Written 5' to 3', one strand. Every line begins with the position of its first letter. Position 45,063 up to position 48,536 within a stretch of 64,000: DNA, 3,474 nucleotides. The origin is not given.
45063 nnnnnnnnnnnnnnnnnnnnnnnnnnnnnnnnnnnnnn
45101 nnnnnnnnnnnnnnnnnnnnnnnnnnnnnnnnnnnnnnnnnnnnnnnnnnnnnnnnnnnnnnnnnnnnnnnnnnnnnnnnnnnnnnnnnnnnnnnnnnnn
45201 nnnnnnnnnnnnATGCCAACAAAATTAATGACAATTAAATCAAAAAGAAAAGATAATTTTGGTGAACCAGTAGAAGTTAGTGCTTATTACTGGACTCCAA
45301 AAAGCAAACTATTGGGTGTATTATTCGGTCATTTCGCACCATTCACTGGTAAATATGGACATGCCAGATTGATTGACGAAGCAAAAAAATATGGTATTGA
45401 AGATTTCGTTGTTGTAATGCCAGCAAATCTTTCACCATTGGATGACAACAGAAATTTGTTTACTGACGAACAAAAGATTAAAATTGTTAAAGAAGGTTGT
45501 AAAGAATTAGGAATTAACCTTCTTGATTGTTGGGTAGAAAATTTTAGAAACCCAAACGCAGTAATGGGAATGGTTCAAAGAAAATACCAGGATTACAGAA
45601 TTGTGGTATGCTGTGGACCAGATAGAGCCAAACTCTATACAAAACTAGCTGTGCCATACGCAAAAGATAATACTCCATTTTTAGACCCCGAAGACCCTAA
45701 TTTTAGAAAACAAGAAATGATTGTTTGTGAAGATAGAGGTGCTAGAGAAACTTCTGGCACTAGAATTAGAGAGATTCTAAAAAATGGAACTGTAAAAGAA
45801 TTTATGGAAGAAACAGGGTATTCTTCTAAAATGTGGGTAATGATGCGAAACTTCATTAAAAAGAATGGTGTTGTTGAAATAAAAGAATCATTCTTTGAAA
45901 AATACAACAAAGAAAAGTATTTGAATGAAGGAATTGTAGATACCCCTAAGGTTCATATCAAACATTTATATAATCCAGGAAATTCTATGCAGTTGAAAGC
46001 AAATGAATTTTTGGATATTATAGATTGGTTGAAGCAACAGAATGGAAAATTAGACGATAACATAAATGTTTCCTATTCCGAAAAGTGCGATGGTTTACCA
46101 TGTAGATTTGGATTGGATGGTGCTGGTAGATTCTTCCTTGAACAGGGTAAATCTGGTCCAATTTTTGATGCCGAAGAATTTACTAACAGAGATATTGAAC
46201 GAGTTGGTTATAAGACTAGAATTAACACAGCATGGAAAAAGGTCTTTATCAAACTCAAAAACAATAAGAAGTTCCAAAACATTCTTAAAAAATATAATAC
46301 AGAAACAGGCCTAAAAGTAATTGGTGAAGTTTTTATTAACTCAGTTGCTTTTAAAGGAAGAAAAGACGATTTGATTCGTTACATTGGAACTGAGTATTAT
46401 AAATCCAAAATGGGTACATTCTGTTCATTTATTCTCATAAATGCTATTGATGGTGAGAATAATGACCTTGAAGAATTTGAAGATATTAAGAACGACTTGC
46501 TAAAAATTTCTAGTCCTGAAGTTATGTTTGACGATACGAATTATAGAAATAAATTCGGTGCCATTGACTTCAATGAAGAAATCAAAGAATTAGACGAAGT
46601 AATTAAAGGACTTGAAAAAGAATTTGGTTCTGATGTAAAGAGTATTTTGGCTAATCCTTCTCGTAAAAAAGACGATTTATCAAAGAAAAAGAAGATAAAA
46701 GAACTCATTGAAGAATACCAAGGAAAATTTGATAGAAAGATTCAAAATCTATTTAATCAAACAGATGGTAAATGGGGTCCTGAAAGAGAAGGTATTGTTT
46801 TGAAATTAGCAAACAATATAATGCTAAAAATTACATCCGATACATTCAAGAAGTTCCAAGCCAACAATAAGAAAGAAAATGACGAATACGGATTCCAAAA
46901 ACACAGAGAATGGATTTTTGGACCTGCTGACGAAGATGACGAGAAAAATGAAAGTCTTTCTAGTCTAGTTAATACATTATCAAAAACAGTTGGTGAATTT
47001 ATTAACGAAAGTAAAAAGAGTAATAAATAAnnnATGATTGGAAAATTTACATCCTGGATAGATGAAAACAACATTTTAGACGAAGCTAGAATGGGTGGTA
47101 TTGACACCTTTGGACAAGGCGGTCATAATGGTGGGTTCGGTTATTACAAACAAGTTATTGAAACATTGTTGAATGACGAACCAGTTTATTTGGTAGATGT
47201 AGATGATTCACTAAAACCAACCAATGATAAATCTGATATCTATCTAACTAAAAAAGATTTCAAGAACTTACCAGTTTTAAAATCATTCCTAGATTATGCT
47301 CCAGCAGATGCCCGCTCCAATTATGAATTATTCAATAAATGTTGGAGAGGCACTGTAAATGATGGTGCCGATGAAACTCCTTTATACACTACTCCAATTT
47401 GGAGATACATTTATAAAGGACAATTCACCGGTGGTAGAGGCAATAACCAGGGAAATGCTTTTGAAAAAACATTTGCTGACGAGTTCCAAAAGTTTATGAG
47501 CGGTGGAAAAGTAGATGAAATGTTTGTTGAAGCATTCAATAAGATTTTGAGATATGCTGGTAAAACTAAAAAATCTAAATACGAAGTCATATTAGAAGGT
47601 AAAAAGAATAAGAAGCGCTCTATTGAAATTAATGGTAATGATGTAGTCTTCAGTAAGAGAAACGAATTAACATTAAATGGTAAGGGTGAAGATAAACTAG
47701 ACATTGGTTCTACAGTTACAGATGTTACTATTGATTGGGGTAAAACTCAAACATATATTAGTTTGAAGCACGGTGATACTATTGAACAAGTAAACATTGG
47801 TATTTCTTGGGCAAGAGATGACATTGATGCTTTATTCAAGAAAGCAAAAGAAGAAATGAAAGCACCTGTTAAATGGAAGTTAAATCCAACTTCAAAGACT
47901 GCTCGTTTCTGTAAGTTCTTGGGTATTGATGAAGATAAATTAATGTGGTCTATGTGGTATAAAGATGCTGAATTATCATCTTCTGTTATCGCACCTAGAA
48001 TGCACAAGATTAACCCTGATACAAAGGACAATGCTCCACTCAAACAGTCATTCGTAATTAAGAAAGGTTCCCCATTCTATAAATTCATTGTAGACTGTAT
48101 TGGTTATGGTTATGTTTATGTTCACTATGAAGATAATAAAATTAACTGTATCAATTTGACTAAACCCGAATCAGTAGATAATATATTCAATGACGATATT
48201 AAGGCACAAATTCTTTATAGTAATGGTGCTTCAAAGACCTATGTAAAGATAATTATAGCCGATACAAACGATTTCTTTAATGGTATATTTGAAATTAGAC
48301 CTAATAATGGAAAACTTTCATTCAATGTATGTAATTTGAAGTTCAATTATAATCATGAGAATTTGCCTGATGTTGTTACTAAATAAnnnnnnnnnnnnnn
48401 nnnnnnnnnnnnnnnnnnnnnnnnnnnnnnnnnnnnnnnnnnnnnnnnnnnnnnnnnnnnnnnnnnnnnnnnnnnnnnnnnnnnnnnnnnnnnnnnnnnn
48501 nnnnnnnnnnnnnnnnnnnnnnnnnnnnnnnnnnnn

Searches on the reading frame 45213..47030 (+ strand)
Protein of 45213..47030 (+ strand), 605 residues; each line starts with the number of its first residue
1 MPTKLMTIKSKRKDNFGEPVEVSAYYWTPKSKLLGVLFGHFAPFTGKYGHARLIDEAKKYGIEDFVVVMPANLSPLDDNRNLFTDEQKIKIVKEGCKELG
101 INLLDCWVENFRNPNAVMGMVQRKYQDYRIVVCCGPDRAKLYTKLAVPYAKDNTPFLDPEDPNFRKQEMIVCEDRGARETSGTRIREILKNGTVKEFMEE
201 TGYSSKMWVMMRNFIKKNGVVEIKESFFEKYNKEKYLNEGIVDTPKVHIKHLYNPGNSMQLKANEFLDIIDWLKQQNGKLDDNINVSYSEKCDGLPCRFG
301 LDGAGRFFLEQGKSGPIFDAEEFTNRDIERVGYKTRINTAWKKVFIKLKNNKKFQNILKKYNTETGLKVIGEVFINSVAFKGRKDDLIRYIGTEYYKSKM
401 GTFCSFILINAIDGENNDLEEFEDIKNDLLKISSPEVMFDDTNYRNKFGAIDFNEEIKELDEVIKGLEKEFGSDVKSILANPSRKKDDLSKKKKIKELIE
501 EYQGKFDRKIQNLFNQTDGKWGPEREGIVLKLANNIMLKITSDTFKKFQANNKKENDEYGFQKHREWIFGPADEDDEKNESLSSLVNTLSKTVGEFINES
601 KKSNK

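Call 8: search_protein_families(library=pfam, proteins=[window:45213-47030:+])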
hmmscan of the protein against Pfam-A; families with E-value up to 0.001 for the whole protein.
window:45213-47030:+ (605 aa): 1 family
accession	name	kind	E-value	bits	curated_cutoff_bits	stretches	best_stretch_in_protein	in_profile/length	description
PF01467.32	CTP_transf_like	-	9.5e-05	23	21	1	38-94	3-56/133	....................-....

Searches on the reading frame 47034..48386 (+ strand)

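Call 8: search_protein_families(library=pfam, proteins=[window:47034-48386:+])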
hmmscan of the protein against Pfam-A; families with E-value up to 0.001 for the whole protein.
window:47034-48386:+ (450 aa): 0 families

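Call 39: search_protein_families(library=pfam, alignment_id=A3, max_evalue=0.001)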
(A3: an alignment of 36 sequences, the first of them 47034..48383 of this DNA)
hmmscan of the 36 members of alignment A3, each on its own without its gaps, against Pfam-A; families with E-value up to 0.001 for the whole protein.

A. member 1, window:47034-48383:+ (450 aa): 0 families

B. families by the number of members that match (of 36 scanned): 8 families
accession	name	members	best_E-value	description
PF02739.22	5_3_exonuc_N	1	9e-20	5'-3' exonuclease, N-terminal resolvase-like domain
PF01817.26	CM_2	1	4.4e-16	Chorismate mutase type II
PF00692.24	dUTPase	1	1e-15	dUTPase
PF05193.26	Peptidase_M16_C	1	1.9e-14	Peptidase M16 inactive domain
PF22769.1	DCD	1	7.2e-08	dCTP deaminase-like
PF00675.25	Peptidase_M16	1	2.2e-06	Insulinase (Peptidase family M16)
PF12705.13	PDDEXK_1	1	1.7e-05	PD-(D/E)XK nuclease superfamily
PF13671.12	AAA_33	1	0.00025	AAA domain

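Call 70: search_protein_families(library=phrogs, alignment_id=A3, max_evalue=0.001)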
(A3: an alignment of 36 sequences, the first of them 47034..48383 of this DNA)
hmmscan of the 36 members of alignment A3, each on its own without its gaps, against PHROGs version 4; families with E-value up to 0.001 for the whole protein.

A. member 1, window:47034-48383:+ (450 aa): 1 family
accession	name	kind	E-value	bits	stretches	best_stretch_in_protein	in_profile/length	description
phrog_8438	-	unknown function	7.3e-22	78.9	1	127-378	126-357/419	-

B. families by the number of members that match (of 36 scanned): 13 families
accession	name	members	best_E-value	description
phrog_5172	-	1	4.1e-43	-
phrog_107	-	1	1.3e-40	exonuclease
phrog_135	-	1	5.2e-34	dUTPase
phrog_8438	-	1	7.3e-22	-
phrog_298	-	1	1.1e-14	exonuclease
phrog_223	-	1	8.6e-13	DNA polymerase processivity factor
phrog_10027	-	1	2.2e-12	-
phrog_799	-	1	1.9e-08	DNA methyltransferase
phrog_32545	-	1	2.3e-06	-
phrog_9133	-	1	8.2e-06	-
phrog_12822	-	1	7.2e-05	-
phrog_505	-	1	0.00021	polynucleotide kinase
phrog_6479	-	1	0.00064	-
